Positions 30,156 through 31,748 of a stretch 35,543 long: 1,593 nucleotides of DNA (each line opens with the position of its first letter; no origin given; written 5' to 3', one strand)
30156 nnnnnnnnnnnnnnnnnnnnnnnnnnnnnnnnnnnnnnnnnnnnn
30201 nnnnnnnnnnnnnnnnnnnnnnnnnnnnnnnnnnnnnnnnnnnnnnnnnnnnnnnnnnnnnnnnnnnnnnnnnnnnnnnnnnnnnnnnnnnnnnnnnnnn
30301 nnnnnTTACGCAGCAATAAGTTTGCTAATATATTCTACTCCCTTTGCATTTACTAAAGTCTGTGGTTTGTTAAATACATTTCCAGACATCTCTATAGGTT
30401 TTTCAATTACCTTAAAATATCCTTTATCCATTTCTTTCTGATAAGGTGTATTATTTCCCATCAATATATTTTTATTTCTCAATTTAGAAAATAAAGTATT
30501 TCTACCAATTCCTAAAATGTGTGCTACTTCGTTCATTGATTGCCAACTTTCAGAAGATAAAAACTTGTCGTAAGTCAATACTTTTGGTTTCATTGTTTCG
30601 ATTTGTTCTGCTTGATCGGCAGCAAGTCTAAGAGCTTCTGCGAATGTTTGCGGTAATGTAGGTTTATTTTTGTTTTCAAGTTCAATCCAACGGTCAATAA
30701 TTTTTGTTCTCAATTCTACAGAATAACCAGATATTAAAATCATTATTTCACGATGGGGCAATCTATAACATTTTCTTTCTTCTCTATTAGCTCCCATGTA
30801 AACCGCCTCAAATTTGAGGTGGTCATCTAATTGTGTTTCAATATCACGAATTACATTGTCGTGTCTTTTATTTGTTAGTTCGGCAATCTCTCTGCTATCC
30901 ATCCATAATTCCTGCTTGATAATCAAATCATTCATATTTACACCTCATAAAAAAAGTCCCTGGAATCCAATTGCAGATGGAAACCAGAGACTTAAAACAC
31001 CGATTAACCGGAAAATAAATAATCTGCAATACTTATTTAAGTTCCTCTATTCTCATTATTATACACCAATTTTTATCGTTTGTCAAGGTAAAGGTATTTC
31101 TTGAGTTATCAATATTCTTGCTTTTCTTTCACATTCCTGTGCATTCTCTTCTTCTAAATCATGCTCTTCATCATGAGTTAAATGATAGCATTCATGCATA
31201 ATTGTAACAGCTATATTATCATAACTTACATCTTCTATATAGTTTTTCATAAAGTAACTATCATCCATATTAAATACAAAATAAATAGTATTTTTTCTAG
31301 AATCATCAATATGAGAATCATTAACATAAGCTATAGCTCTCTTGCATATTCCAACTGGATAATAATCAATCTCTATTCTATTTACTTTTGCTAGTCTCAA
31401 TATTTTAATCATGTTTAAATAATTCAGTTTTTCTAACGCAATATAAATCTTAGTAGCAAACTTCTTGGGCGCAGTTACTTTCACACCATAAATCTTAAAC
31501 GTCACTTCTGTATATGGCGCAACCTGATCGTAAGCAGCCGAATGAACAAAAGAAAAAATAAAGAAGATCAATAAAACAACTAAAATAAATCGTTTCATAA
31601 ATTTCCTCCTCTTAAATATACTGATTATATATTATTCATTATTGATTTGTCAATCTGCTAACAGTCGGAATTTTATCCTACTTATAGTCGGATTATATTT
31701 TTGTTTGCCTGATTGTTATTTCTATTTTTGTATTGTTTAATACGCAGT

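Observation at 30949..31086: Second promoter-leader-terminator unit guarding the Rha/KilAC antirepressor, with a 9-nt segment complementary to the terminator loop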

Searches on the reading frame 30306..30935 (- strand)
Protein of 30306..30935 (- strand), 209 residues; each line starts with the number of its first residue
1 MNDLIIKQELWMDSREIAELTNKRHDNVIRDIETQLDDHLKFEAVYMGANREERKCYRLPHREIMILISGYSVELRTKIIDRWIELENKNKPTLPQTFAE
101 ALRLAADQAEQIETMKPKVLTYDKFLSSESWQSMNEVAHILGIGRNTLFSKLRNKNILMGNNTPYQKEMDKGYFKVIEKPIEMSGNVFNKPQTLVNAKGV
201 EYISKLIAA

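Call 11: search_protein_families(library=pfam, proteins=[window:30306-30935:-], max_evalue=0.01)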
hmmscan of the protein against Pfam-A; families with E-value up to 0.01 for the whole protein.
window:30306-30935:- (209 aa): 3 families
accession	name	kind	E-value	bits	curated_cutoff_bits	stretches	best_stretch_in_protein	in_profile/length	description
PF03374.19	ANT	-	2e-23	83.2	25.3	1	110-207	2-105/108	Phage antirepressor protein KilAC domain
PF09669.15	Phage_pRha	-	1.5e-15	58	29.9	1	12-88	1-91/91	Phage regulatory protein Rha (Phage_pRha)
PF02954.25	HTH_8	-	0.0099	16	22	0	134-153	21-40/42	Bacterial regulatory protein, Fis family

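Call 12: find_related_loci(query=window:30306-30935:-, collection=viral_contigs, flank=3000)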
Query window:30306-30935:- (209 aa) in viral_contigs; peptide patterns used: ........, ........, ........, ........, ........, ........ (x = any residue, [..] = any of these).
4 stretches matched a pattern, but none encodes a relative of the query by tblastn (E <= 1e-3).

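Call 14: find_homologous_proteins(query=window:30306-30935:-, max_evalue=1e-10)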
Query window:30306-30935:- (209 aa): 881 proteins with E <= 1e-10 among 1087 candidates; the best 120 are listed.
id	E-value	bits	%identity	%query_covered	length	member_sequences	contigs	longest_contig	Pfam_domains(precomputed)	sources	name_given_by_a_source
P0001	1.1e-133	461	100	100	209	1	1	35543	PF09669.16,PF03374.20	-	-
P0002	1.5e-75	272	63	99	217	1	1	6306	PF09669.16,PF03374.20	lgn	-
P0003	1.3e-72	262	63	99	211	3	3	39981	PF09669.16,PF03374.20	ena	-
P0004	8.6e-59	217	54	96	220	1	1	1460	PF09669.16,PF03374.20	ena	-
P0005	2.4e-53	199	50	98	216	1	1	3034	PF09669.16,PF03374.20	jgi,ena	-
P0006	6.3e-52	194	51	98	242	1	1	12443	PF09669.16,PF03374.20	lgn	-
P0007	1.4e-51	193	55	94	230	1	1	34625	PF09669.16,PF03374.20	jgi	jgi:anti-repressor protein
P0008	4.1e-49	185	42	99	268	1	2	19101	PF09669.16,PF03374.20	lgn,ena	-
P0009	6.8e-49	185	50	96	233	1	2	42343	PF09669.16,PF03374.20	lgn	-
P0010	7.0e-49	185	50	99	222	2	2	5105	PF09669.16,PF03374.20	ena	-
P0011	1.5e-47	180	50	98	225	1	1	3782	PF09669.16,PF03374.20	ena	-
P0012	5.8e-46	175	50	93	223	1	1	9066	PF09669.16,PF03374.20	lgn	-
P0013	1.4e-45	174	49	97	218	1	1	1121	PF09669.16,PF03374.20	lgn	-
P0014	4.8e-45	172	48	93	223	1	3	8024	PF09669.16,PF03374.20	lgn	-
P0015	5.9e-45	172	50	89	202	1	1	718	PF09669.16,PF03374.20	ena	-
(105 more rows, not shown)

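Call 15: find_encoding_contigs(protein=P0003, flank=4000, max_places=4)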
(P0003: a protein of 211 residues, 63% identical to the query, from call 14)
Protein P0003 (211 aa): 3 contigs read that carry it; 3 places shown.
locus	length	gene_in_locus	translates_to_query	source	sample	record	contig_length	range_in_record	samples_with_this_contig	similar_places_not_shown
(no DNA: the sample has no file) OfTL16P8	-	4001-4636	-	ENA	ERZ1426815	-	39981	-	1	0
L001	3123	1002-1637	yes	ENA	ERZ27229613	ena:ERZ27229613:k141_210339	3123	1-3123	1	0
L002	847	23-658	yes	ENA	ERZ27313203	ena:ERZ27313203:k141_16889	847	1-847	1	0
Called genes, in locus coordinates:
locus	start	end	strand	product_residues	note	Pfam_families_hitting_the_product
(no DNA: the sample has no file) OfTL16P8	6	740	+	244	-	-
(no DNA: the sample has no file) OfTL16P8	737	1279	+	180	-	-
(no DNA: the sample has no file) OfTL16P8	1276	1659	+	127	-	-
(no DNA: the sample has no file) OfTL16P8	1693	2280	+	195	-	-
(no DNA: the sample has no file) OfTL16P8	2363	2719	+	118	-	-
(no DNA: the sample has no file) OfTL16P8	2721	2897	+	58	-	-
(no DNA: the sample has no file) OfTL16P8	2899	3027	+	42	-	-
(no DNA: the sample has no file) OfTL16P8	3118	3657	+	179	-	-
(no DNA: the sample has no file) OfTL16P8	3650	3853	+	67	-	-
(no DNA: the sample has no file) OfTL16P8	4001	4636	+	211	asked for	PF09669:Phage_pRha, PF03374:ANT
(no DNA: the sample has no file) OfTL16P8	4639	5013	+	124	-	-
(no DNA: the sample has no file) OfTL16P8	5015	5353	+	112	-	PF09643:YopX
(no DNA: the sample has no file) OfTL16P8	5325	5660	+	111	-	-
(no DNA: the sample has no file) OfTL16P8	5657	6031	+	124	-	-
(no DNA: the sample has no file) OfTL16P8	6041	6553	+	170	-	PF05565:Sipho_Gp157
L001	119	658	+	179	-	-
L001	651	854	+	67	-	-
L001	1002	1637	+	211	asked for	PF09669:Phage_pRha, PF03374:ANT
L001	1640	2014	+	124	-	-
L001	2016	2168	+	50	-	PF09643:YopX (weak)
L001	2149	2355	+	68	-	PF09643:YopX (weak)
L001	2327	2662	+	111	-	-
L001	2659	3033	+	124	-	-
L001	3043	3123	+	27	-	?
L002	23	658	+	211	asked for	PF09669:Phage_pRha, PF03374:ANT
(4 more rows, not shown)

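Call 16: find_encoding_contigs(protein=P0002, flank=4000, max_places=3)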
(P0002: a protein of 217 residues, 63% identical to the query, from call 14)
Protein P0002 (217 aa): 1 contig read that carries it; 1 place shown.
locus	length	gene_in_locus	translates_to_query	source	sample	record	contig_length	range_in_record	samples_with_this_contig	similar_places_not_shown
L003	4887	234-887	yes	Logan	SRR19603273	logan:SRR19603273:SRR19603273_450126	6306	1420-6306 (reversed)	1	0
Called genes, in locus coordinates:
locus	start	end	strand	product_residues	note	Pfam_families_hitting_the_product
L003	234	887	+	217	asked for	PF09669:Phage_pRha, PF03374:ANT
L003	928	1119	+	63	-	-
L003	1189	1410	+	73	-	-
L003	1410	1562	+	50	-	-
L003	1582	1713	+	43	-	-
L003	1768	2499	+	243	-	PF10543:ORF6N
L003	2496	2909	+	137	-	-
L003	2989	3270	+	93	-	PF06147:DUF968 (weak), PF01844:HNH (weak)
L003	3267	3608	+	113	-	PF06356:DUF1064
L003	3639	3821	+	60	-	-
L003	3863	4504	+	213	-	PF01551:Peptidase_M23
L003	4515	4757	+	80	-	-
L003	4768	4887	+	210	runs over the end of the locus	PF08346:AntA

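Call 28: find_related_loci(query=A2, collection=metagenome_contigs, flank=2500)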
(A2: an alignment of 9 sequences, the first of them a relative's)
Query A2 (209 aa) in metagenome_contigs; peptide patterns used: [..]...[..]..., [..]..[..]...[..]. (x = any residue, [..] = any of these).
600 stretches matched a pattern (row limit reached: there are more); 293 encode a relative of the query (tblastn E <= 1e-3); the best 80 are kept; 80 distinct loci.
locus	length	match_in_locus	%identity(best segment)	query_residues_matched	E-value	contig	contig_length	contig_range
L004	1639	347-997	45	10-205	5e-54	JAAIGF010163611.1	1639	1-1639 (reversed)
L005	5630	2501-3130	44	1-201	4e-46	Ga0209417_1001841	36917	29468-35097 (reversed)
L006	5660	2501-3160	41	1-205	8e-44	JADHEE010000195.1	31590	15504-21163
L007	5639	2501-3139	44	12-207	6e-43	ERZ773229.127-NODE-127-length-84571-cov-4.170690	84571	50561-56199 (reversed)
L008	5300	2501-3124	42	1-196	1e-42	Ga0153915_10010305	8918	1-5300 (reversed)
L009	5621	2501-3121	40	12-205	4e-38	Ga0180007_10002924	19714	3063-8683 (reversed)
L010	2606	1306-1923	40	1-197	5e-38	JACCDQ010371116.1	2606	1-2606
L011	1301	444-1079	40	12-207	3e-39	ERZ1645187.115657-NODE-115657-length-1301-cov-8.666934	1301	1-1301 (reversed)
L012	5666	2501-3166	40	1-209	3e-37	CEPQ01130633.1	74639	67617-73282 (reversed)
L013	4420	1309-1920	38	1-204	1e-36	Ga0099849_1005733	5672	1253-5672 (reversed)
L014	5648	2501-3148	38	1-205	5e-36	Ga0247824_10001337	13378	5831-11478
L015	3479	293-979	39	1-209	3e-35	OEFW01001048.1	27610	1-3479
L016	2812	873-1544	38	12-206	2e-34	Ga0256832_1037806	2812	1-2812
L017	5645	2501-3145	37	1-208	4e-34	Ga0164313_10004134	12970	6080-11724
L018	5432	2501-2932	45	1-139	1e-33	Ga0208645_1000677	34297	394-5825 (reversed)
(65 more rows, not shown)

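Call 46: find_related_loci(query=A2, collection=genome_contigs, flank=1500)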
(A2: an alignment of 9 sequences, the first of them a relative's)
Query A2 (209 aa) in genome_contigs; peptide patterns used: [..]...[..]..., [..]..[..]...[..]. (x = any residue, [..] = any of these).
600 stretches matched a pattern (row limit reached: there are more); 123 encode a relative of the query (tblastn E <= 1e-3); the best 80 are kept; 80 distinct loci.
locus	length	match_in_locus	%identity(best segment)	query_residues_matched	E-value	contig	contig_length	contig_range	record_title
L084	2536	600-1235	40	12-207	2e-42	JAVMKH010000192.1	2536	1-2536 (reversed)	MAG: Candidatus Contendobacter sp. isolate SCELSE-6-Con G12SPAdes_bin.052_0000000192, whole genome shotgun sequence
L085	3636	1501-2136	39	12-205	2e-37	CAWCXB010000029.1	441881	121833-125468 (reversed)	MAG: uncultured Verrucomicrobiae bacterium isolate MFD03250.bin.2.66 genome assembly, contig: contig_4644, whole genome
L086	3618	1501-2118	35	12-203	9e-35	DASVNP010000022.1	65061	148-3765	MAG TPA_asm: Paraburkholderia sp. isolate SMAG_U3130 k141_883991, whole genome shotgun sequence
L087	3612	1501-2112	38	1-202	1e-32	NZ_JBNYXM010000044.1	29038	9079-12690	Janthinobacterium sp. GB4P2 NODE_44_length_29038_cov_47.440234, whole genome shotgun sequence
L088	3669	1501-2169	38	12-207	1e-32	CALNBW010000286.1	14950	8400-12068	MAG TPA_asm: uncultured Firmicutes bacterium isolate SRR1561995_bin.50_CONCOCT_v1.1_MAG genome assembly, contig: ERZ7240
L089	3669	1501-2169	39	1-209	2e-32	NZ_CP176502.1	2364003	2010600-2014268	Mannheimia glucosida strain D251 chromosome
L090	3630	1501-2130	37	10-209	4e-32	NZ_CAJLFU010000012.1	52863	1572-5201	MAG: uncultured Haemophilus sp. isolate ERR1430443-bin.35, whole genome shotgun sequence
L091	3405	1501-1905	47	1-119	4e-31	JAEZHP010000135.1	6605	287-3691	MAG: Proteobacteria bacterium isolate OH_CDB_141 k127_531045, whole genome shotgun sequence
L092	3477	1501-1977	40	10-155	1e-30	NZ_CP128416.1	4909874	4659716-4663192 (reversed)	Neorhizobium sp. CSC1952 chromosome, complete genome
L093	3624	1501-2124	36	12-208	6e-30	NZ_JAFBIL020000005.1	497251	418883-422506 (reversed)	Massilia soli strain R798 NODE_5_length_497251_cov_197.029686, whole genome shotgun sequence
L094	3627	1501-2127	34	10-206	1e-29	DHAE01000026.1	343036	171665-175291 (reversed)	MAG TPA_asm: Comamonadaceae bacterium UBA4962 UBA4962_contig_81, whole genome shotgun sequence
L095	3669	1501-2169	35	1-206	1e-28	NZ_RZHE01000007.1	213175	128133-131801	Vreelandella populi strain MC 7, whole genome shotgun sequence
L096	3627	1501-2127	35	10-206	3e-28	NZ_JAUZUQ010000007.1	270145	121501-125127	Acidovorax sp. PRC11 7, whole genome shotgun sequence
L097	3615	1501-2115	33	10-204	1e-27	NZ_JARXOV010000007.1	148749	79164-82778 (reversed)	Comamonas jiangduensis strain YW1 7, whole genome shotgun sequence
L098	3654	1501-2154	35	6-209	2e-27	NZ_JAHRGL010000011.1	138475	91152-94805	Geopseudomonas aromaticivorans strain MAP12 12, whole genome shotgun sequence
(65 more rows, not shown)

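Call 50: search_protein_families(library=phrogs, proteins=[window:30306-30935:-], max_evalue=0.001)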
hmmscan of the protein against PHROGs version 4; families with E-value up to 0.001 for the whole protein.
window:30306-30935:- (209 aa): 11 families
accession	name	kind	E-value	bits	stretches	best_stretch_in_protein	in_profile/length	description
phrog_63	-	transcription regulation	1.2e-55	190.6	1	2-207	123-356/431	anti-repressor Ant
phrog_130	-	transcription regulation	7.3e-22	79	1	93-207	296-408/480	anti-repressor Ant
phrog_8235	-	transcription regulation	5.4e-21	76.2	1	1-91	2-106/219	anti-repressor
phrog_4936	-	transcription regulation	1.9e-12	48.6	1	4-110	7-145/257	transcriptional regulator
phrog_373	-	transcription regulation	1.6e-11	45.1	1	6-152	94-275/373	anti-repressor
phrog_10324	-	transcription regulation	2.4e-11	44.9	1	12-91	6-95/205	anti-repressor Ant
phrog_9438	-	transcription regulation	8.2e-09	36.4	1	110-203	3-107/121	anti-repressor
phrog_5689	-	unknown function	1.1e-08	36.4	1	133-205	4-77/91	-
phrog_2657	-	transcription regulation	1.3e-07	32.2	1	6-91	18-115/243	transcriptional regulator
phrog_518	-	transcription regulation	9.4e-07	29.6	1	8-71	20-88/268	Rha-like transcriptional regulator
phrog_15709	-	unknown function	1.1e-05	26.1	1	1-34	1-34/59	-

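Call 54: find_related_loci(query=A2, collection=viral_contigs, flank=1500)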
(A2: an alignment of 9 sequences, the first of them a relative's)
Query A2 (209 aa) in viral_contigs; peptide patterns used: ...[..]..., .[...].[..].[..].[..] (x = any residue, [..] = any of these).
600 stretches matched a pattern (row limit reached: there are more); 511 encode a relative of the query (tblastn E <= 1e-3); the best 80 are kept; 80 distinct loci.
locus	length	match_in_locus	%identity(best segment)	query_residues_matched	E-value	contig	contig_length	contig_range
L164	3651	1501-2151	41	10-209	1e-49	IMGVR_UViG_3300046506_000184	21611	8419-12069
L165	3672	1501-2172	40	3-209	5e-39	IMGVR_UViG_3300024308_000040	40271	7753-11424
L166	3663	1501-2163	35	1-205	1e-35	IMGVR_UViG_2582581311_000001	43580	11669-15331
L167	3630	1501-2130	36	12-205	4e-35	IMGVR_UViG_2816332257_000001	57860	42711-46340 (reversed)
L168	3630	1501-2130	36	10-205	6e-35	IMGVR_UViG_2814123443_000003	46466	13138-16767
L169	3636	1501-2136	36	10-205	6e-35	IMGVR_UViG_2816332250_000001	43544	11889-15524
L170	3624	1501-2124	36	12-205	9e-35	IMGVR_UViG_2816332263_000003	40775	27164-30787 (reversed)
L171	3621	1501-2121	42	12-207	3e-38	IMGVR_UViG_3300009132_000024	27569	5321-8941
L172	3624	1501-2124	36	12-205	2e-34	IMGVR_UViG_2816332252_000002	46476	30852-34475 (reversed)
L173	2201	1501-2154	39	12-207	3e-34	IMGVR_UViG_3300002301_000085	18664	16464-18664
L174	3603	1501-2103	38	12-209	6e-34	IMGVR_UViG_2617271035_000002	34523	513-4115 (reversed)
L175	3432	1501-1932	45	1-139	1e-33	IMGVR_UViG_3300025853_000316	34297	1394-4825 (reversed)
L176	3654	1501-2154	38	4-208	9e-34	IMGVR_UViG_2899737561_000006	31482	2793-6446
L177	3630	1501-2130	38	10-209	4e-33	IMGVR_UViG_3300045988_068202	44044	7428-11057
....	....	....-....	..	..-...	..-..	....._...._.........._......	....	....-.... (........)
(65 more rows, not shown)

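Call 67: find_encoding_contigs(protein=P0004, flank=3000, max_places=3)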
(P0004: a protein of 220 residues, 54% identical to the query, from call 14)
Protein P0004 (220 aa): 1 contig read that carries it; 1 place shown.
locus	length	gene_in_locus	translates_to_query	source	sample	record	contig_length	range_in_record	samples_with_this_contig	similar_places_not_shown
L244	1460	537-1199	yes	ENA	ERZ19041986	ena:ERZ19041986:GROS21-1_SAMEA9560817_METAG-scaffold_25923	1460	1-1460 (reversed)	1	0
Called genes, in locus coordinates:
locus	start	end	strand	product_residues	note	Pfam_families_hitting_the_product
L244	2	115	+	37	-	?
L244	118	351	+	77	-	PF13384:HTH_23 (weak)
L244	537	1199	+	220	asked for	PF09669:Phage_pRha, PF03374:ANT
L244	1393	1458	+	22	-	?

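Call 68: find_encoding_contigs(protein=P0009, flank=3000, max_places=3)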
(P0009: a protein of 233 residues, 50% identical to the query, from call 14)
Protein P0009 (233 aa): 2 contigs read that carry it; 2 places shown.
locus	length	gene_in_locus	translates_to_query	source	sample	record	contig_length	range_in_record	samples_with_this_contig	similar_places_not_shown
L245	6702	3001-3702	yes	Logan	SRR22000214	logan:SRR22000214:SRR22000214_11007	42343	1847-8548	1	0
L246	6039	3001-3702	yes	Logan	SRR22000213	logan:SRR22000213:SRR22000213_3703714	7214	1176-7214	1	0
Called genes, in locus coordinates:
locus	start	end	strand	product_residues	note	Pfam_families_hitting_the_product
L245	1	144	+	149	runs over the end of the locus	PF03374:ANT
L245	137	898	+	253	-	-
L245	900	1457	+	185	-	-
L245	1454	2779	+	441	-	PF00772:DnaB (weak), PF03796:DnaB_C, PF13481:AAA_25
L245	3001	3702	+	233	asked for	PF09669:Phage_pRha, PF03374:ANT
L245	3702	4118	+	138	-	PF25682:Phage_VG64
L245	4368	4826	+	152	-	-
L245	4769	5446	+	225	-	PF01555:N6_N4_Mtase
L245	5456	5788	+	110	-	-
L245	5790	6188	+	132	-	PF09643:YopX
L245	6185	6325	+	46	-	-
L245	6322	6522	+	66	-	-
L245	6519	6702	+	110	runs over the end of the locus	-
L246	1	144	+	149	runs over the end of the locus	PF03374:ANT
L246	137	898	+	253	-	-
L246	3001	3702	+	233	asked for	PF09669:Phage_pRha, PF03374:ANT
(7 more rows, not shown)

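Call 69: find_encoding_contigs(protein=P0007, flank=3000, max_places=3)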
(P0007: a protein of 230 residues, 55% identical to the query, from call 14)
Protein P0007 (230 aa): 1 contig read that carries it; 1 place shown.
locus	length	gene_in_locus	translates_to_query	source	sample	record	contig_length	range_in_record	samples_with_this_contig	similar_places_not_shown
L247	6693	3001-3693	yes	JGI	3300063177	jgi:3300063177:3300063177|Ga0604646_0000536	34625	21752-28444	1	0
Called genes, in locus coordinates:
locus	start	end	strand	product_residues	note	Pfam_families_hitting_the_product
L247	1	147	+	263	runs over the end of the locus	PF04404:ERF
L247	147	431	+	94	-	-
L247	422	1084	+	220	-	PF09588:YqaJ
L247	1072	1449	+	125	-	-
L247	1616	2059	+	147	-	-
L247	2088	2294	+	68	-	-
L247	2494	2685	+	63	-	-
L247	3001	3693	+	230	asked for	PF09669:Phage_pRha, PF03374:ANT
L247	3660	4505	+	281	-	PF09681:Phage_rep_org_N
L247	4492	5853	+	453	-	PF03796:DnaB_C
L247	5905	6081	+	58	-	-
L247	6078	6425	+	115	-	PF10686:YAcAr (weak)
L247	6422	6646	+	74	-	-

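Call 71: find_encoding_contigs(protein=P0006, flank=1500, max_places=2)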
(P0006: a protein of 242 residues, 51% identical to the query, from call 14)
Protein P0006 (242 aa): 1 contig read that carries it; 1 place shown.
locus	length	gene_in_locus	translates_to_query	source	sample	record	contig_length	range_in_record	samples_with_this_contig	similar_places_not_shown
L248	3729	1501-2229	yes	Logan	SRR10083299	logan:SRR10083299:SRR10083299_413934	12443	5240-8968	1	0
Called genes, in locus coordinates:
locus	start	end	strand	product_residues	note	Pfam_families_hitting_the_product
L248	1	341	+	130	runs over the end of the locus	-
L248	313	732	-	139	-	-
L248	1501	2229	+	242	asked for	PF09669:Phage_pRha, PF03374:ANT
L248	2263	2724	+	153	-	-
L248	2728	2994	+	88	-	-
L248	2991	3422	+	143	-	-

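Call 72: find_encoding_contigs(protein=P0005, flank=1500, max_places=2)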
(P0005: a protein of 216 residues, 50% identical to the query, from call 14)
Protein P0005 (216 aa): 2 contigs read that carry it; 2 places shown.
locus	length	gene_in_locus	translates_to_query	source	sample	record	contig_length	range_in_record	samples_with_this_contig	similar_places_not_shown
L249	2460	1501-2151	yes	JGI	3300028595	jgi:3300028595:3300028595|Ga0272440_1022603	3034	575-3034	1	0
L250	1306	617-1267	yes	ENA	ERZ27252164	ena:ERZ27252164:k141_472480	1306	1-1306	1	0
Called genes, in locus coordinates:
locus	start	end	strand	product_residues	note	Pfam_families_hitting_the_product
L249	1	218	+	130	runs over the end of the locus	PF00436:SSB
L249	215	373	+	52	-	-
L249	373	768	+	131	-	-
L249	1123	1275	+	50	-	-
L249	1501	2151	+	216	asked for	PF09669:Phage_pRha, PF03374:ANT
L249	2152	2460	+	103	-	?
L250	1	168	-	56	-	?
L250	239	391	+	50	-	-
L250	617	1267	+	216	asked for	PF09669:Phage_pRha, PF03374:ANT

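Call 73: find_encoding_contigs(protein=P0010, flank=1500, max_places=2)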
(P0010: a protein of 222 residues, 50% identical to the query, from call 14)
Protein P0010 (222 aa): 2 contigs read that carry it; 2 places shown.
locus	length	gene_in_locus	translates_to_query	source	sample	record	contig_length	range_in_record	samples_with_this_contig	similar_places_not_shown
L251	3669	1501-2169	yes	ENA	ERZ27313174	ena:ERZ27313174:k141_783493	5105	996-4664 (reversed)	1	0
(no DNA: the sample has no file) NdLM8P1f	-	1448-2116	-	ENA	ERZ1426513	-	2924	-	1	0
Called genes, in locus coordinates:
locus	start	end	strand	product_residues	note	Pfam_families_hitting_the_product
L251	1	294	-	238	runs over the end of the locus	-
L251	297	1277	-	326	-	PF14297:Lin1244_N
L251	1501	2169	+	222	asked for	PF09669:Phage_pRha, PF03374:ANT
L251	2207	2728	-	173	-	PF13560:HTH_31 (weak), PF01381:HTH_3 (faint)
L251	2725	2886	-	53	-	-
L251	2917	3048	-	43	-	-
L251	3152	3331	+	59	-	-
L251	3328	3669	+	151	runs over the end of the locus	-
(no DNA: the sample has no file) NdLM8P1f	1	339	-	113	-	?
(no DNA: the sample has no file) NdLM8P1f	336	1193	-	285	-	PF07120:DUF1376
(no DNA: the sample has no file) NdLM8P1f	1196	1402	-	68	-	-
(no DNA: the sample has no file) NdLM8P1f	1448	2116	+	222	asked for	PF09669:Phage_pRha, PF03374:ANT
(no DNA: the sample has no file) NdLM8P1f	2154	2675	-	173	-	PF13560:HTH_31 (weak), PF01381:HTH_3 (faint)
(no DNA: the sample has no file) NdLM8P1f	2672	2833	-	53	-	-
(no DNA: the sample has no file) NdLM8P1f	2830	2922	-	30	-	?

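Call 74: find_encoding_contigs(protein=P0012, flank=1500, max_places=2)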
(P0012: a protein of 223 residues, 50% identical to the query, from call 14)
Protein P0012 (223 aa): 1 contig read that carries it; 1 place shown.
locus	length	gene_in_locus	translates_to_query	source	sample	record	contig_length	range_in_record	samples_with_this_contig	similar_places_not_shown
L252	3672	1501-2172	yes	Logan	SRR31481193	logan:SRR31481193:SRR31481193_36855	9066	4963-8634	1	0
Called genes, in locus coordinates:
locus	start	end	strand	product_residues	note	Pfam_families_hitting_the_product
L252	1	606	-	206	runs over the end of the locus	-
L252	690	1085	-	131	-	-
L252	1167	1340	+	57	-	-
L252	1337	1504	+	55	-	-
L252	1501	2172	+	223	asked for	PF09669:Phage_pRha, PF03374:ANT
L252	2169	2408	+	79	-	-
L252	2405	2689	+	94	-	-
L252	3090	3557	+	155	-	-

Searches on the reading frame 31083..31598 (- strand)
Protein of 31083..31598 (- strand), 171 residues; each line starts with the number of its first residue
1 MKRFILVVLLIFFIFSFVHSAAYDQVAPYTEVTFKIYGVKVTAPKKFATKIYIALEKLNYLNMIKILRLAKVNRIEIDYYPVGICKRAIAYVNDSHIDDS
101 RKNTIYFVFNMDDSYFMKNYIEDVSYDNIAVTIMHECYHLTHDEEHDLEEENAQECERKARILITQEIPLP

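Call 11: search_protein_families(library=pfam, proteins=[window:31083-31598:-], max_evalue=0.01)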
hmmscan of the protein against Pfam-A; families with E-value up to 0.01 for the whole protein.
window:31083-31598:- (171 aa): 0 families

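Call 50: search_protein_families(library=phrogs, proteins=[window:31083-31598:-], max_evalue=0.001)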
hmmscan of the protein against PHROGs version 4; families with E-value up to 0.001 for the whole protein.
window:31083-31598:- (171 aa): 0 families
